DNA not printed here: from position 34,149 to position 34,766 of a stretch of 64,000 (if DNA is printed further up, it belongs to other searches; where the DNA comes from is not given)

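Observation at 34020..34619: Truncated bacterial-type SnoaL/ester-cyclase ORF with GC-richer codons, a possible horizontal-transfer remnant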

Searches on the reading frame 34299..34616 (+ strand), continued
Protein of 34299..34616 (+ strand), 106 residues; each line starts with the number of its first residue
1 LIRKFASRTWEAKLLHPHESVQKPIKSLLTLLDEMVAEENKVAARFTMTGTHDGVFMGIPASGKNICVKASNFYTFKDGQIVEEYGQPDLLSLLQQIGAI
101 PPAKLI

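Call 53: search_protein_families(library=pfam, proteins=[L011:2095-2925:+, L014:1982-2965:+, L015:633-2930:+, L044:3484-4482:-, L009:1425-2309:-, L064:2334-2915:-], max_evalue=0.00001)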
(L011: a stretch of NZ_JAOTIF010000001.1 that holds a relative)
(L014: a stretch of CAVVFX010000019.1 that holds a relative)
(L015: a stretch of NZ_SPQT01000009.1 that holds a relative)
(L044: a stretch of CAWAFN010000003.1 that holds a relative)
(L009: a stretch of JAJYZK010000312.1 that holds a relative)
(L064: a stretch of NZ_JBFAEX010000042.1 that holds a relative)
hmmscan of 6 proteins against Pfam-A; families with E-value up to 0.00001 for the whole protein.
L011:2095-2925:+ (277 aa): 4 families
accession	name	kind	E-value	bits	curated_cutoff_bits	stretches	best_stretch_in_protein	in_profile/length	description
PF00106.31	adh_short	-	4.7e-51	173.5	26.6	1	4-192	1-193/195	short chain dehydrogenase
PF13561.12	adh_short_C2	-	5.7e-35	121.4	27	1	10-191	1-186/236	Enoyl-(Acyl carrier protein) reductase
PF08659.16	KR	-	5.4e-09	36.7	22.6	1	6-164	3-165/180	KR domain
PF13460.12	NAD_binding_10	-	2e-07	31.5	27.2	1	10-208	1-173/184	NAD(P)H-binding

L014:1982-2965:+ (328 aa): 1 family
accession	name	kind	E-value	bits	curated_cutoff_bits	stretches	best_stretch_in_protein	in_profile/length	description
PF00248.27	Aldo_ket_red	-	3.6e-69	233.5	24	1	14-305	2-289/291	Aldo/keto reductase family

L015:633-2930:+ (766 aa): 2 families
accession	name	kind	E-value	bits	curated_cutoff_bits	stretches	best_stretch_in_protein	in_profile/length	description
PF02738.23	MoCoBD_1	-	1.7e-28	99.8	27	1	366-595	21-242/244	Molybdopterin cofactor-binding domain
PF20256.3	MoCoBD_2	-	1.2e-22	81.2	27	2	84-228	42-176/283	Molybdopterin cofactor-binding domain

L044:3484-4482:- (333 aa): 3 families
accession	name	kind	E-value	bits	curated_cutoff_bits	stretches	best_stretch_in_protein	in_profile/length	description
PF13602.12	ADH_zinc_N_2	-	1.1e-30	107.8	27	1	187-330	1-134/134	Zinc-binding dehydrogenase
PF08240.17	ADH_N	-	1.1e-17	64.6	23.5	1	26-114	1-103/104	Alcohol dehydrogenase GroES-like domain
PF00107.32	ADH_zinc_N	-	9.3e-13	48.7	31.8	1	156-236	1-89/129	Zinc-binding dehydrogenase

L009:1425-2309:- (295 aa): 2 families
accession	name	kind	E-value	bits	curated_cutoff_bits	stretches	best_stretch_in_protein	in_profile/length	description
PF03466.25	LysR_substrate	-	7.4e-29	101.1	28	1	89-284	4-206/209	LysR substrate binding domain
PF00126.33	HTH_1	-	1.6e-17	63.7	26.6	1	3-62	1-60/60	Bacterial regulatory helix-turn-helix protein, lysR family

L064:2334-2915:- (194 aa): 1 family
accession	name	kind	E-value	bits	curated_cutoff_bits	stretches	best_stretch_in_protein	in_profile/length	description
PF03551.20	PadR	-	4.9e-10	39.7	27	1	14-85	1-73/75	Transcriptional regulator PadR-like family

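Call 59: find_related_loci(query=A2, collection=viral_contigs, flank=5000)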
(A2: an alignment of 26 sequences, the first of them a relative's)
Query A2 (140 aa) in viral_contigs; peptide patterns used: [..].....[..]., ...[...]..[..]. (x = any residue, [..] = any of these).
11 stretches matched a pattern, but none encodes a relative of the query by tblastn (E <= 1e-3).
